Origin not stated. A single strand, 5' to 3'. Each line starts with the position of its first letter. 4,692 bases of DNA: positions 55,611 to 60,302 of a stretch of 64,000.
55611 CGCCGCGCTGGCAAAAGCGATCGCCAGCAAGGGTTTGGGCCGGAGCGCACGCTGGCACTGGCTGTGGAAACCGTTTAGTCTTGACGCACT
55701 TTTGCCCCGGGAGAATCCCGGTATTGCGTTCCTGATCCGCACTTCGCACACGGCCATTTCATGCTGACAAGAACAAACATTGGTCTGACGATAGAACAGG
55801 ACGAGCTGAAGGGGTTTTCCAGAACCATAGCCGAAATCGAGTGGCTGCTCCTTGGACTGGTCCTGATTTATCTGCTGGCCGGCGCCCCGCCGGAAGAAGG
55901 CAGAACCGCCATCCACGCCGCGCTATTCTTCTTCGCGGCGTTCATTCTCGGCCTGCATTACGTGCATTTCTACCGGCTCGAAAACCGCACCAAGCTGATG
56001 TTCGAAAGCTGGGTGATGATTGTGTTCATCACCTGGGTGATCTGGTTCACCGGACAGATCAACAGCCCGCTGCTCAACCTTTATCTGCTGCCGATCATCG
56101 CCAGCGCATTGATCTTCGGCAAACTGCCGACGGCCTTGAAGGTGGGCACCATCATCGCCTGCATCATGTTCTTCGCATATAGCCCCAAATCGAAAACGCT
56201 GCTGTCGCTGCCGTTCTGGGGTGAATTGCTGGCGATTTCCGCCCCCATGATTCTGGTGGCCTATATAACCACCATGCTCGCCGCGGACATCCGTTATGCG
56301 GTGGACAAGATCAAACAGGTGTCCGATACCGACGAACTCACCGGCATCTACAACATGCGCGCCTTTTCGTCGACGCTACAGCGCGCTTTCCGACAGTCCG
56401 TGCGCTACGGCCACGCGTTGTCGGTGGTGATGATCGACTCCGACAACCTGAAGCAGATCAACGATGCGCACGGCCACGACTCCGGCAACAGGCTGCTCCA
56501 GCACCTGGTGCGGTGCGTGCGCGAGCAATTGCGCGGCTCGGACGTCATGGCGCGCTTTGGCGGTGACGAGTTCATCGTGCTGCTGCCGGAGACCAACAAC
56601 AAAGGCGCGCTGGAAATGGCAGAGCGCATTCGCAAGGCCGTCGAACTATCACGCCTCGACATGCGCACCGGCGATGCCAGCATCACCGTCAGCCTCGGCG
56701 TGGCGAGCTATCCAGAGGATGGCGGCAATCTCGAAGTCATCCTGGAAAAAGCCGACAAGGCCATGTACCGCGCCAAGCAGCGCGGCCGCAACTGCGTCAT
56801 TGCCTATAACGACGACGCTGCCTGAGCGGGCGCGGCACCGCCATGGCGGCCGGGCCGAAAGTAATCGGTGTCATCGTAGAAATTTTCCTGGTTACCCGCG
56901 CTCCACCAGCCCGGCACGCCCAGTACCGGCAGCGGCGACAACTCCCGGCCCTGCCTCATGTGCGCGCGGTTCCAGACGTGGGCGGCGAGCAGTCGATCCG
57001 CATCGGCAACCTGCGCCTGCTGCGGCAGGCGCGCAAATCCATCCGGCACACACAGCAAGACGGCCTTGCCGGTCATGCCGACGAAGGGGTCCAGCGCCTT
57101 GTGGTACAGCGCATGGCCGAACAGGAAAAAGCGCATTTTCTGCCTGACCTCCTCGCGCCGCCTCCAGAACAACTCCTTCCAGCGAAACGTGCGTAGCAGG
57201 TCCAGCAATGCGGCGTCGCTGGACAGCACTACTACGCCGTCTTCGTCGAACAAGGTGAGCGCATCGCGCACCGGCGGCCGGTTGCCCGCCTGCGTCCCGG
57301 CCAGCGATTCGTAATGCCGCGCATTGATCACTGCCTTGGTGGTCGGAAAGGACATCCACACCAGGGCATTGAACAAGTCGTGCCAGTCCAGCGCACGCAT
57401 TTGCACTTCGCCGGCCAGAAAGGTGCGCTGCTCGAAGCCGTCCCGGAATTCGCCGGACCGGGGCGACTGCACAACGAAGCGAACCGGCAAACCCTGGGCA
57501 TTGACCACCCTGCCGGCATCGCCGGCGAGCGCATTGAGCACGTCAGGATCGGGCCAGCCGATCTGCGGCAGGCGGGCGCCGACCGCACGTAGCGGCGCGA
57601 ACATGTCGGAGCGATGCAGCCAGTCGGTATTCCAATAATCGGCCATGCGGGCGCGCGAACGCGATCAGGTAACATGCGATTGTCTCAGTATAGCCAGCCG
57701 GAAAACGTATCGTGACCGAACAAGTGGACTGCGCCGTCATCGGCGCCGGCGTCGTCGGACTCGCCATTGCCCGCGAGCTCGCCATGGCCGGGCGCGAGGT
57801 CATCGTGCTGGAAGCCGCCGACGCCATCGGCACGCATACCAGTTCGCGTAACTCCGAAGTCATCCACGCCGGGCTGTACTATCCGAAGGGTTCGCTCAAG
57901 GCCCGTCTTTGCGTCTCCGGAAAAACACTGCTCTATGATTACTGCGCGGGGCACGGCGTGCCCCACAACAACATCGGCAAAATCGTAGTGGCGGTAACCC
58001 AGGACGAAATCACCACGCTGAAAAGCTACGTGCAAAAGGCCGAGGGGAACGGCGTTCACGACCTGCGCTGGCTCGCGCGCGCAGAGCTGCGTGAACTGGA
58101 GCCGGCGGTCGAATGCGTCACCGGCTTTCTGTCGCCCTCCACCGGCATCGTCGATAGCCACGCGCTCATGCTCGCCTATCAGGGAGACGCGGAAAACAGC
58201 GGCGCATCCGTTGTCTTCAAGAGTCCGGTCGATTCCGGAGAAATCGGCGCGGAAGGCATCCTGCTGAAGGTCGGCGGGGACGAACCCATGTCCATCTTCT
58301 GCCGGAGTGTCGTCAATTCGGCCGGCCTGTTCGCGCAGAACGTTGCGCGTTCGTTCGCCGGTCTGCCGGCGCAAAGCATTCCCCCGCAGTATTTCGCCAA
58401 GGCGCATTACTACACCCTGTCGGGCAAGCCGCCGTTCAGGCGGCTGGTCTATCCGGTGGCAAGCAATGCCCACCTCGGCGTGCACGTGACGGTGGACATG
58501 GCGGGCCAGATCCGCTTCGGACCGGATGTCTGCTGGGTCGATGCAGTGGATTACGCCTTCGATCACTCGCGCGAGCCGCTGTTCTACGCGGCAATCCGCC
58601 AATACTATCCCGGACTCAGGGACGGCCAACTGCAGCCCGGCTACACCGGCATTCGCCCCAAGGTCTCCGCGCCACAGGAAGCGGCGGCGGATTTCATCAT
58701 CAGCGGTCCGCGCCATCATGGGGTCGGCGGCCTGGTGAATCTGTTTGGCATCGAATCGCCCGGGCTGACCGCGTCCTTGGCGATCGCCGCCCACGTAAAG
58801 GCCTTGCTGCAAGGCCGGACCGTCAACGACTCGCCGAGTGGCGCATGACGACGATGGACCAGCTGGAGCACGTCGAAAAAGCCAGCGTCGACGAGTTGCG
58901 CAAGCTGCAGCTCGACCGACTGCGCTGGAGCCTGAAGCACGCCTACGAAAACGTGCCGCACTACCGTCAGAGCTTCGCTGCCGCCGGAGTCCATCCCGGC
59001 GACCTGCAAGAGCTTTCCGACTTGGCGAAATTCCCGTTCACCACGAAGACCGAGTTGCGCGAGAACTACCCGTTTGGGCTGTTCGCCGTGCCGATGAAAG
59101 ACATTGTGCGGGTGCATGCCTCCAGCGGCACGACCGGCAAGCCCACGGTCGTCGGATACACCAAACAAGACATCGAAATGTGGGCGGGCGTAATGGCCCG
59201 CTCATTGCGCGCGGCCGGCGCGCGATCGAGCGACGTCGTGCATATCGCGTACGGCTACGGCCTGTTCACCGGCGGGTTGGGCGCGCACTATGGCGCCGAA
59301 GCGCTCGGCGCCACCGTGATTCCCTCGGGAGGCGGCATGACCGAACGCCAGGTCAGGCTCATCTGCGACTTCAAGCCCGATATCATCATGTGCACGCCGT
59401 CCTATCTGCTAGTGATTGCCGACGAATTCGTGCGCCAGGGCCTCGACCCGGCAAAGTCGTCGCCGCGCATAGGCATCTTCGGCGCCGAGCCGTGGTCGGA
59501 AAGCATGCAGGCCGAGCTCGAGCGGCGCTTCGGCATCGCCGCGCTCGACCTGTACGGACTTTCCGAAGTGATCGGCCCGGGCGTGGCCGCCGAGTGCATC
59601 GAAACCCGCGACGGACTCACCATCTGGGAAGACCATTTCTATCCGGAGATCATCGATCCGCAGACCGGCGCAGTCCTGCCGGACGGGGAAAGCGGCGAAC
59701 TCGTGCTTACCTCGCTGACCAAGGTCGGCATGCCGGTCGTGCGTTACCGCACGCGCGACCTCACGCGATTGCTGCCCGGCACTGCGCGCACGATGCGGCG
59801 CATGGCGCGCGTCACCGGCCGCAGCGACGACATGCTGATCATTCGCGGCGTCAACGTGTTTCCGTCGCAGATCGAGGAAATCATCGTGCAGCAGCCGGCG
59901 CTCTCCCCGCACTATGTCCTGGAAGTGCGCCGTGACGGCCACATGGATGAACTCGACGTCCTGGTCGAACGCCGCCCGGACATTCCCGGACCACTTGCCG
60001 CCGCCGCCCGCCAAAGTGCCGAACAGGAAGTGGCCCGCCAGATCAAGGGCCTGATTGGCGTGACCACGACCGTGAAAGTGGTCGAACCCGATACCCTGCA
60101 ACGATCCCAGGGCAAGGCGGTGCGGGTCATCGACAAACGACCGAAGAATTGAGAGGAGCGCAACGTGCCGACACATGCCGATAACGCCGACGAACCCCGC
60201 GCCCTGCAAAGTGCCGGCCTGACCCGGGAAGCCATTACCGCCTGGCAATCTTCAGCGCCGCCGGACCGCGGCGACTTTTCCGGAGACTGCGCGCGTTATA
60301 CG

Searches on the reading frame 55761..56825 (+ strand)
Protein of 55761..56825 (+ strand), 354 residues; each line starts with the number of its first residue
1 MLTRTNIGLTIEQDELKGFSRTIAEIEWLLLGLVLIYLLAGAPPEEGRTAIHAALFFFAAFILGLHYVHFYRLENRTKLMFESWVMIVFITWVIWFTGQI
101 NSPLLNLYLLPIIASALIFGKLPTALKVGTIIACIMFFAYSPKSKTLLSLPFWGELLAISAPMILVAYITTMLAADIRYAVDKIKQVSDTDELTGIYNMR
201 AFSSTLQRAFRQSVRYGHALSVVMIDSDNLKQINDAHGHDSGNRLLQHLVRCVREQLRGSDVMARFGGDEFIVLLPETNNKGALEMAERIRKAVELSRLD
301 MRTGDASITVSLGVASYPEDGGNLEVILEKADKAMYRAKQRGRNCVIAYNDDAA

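Call 69: search_protein_families(library=pfam, max_evalue=0.00001, proteins=[window:55761-56825:+])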
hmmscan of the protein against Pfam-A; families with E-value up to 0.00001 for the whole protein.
window:55761-56825:+ (354 aa): 1 family
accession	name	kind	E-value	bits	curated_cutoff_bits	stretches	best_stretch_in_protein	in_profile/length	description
PF00990.26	GGDEF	-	4.3e-46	157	23.8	1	189-344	2-160/161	Diguanylate cyclase, GGDEF domain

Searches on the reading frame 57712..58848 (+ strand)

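Call 69: search_protein_families(library=pfam, max_evalue=0.00001, proteins=[window:57712-58848:+])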
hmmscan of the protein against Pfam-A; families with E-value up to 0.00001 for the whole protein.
window:57712-58848:+ (378 aa): 2 families
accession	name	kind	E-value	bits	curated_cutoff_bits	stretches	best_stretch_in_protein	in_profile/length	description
PF01266.30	DAO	-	3.2e-59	201.7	27.9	1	6-362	1-350/353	FAD dependent oxidoreductase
PF13450.12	NAD_binding_8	-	1.1e-07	32.4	21.9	1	9-48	1-40/68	NAD(P)-binding Rossmann-like domain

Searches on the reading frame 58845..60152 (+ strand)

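Call 69: search_protein_families(library=pfam, max_evalue=0.00001, proteins=[window:58845-60152:+])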
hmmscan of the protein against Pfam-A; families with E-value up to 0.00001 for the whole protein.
window:58845-60152:+ (435 aa): 2 families
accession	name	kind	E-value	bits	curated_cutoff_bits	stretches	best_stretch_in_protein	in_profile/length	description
PF14535.12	AMP-binding_C_2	-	3.2e-27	95.1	25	1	335-432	1-96/96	AMP-binding enzyme C-terminal domain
PF00501.34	AMP-binding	-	1e-17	64.5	29.9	1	82-288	159-374/384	AMP-binding enzyme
